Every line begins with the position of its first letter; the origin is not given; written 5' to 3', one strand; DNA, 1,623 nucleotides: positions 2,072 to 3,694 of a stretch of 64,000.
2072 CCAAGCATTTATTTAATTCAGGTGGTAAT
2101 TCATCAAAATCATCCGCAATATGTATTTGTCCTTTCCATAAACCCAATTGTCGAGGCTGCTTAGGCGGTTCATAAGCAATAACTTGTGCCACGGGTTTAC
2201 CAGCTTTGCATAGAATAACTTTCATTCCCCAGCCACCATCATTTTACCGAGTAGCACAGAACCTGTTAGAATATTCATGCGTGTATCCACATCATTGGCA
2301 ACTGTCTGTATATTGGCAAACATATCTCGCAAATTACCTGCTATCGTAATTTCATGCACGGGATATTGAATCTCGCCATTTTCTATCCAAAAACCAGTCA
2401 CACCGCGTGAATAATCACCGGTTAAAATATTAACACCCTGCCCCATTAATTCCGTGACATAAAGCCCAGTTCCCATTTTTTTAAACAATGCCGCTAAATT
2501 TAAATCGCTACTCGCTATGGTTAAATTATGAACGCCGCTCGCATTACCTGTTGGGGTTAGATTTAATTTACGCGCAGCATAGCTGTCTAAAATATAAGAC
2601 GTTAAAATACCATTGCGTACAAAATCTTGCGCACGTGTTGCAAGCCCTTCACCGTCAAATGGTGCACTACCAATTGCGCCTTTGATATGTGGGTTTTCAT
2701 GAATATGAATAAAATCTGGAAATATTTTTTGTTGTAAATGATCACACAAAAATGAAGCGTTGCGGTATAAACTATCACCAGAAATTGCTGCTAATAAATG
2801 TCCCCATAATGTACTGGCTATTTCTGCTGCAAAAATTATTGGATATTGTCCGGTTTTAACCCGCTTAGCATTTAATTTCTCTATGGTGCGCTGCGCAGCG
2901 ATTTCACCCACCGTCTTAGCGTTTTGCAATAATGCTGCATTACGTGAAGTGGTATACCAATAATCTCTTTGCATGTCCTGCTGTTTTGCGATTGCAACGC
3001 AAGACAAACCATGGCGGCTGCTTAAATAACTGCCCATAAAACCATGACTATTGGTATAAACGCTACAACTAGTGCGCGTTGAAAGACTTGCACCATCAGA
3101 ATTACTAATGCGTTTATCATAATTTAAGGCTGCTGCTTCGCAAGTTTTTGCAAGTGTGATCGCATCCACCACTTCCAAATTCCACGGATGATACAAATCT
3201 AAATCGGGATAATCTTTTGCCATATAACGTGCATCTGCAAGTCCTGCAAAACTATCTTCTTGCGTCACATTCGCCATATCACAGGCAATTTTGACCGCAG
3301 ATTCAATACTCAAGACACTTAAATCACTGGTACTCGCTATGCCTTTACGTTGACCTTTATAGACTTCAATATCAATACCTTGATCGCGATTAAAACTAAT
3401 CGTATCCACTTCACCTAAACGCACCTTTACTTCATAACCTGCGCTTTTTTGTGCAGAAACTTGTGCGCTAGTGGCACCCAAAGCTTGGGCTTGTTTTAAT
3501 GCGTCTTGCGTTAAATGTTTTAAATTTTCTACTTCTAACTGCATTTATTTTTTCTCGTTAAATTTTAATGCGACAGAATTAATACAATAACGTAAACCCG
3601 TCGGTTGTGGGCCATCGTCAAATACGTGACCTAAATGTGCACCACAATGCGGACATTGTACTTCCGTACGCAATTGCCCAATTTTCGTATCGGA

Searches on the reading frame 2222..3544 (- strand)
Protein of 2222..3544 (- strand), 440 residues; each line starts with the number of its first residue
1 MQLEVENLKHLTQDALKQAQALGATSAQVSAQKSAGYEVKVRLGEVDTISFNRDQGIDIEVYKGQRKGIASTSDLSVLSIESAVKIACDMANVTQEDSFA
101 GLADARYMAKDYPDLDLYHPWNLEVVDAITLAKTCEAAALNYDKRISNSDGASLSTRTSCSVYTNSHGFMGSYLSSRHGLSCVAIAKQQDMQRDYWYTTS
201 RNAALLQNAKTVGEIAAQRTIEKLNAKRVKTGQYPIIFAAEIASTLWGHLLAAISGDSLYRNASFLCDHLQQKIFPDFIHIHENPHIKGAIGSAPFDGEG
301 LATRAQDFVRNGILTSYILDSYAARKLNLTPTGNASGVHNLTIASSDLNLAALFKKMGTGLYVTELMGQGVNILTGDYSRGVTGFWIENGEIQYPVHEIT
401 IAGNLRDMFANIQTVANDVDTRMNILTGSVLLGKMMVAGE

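Call 36: search_protein_families(library=pfam, proteins=[window:2222-3544:-], max_evalue=0.001)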
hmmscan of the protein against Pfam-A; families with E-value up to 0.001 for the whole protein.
window:2222-3544:- (440 aa): 3 families
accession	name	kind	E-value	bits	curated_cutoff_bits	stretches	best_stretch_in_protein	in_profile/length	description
PF19289.4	PmbA_TldD_3rd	-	1.1e-71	241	22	1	231-439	1-220/220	PmbA/TldA metallopeptidase C-terminal domain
PF19290.4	PmbA_TldD_2nd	-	4.8e-19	69.3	20.9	1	118-224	1-109/109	PmbA/TldA metallopeptidase central domain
PF01523.21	PmbA_TldD_1st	-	4.4e-12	46.4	20.9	1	27-91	1-65/65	PmbA/TldA metallopeptidase domain 1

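Call 61: find_encoding_contigs(protein=window:2222-3544:-, flank=10000, max_places=4)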
Protein window:2222-3544:- (440 aa): 1 contig read that carries it; 1 place shown.
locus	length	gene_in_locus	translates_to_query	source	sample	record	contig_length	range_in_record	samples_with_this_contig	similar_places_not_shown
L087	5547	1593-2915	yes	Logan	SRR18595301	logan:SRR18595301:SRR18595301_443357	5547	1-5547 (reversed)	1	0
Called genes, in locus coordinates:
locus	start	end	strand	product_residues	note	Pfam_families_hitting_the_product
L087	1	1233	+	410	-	?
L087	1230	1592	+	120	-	PF01641:SelR, PF24046:At4g08330 (faint)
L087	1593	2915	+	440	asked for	PF01523:PmbA_TldD_1st, PF19290:PmbA_TldD_2nd, PF19289:PmbA_TldD_3rd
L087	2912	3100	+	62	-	-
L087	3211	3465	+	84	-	-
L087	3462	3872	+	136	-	PF01850:PIN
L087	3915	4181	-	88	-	PF03776:MinE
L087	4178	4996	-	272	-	PF01656:CbiA, PF02374:ArsA_ATPase, PF06564:CBP_BcsQ (faint), PF09140:MipZ, PF10609:ParA, PF13614:AAA_31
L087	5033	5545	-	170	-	?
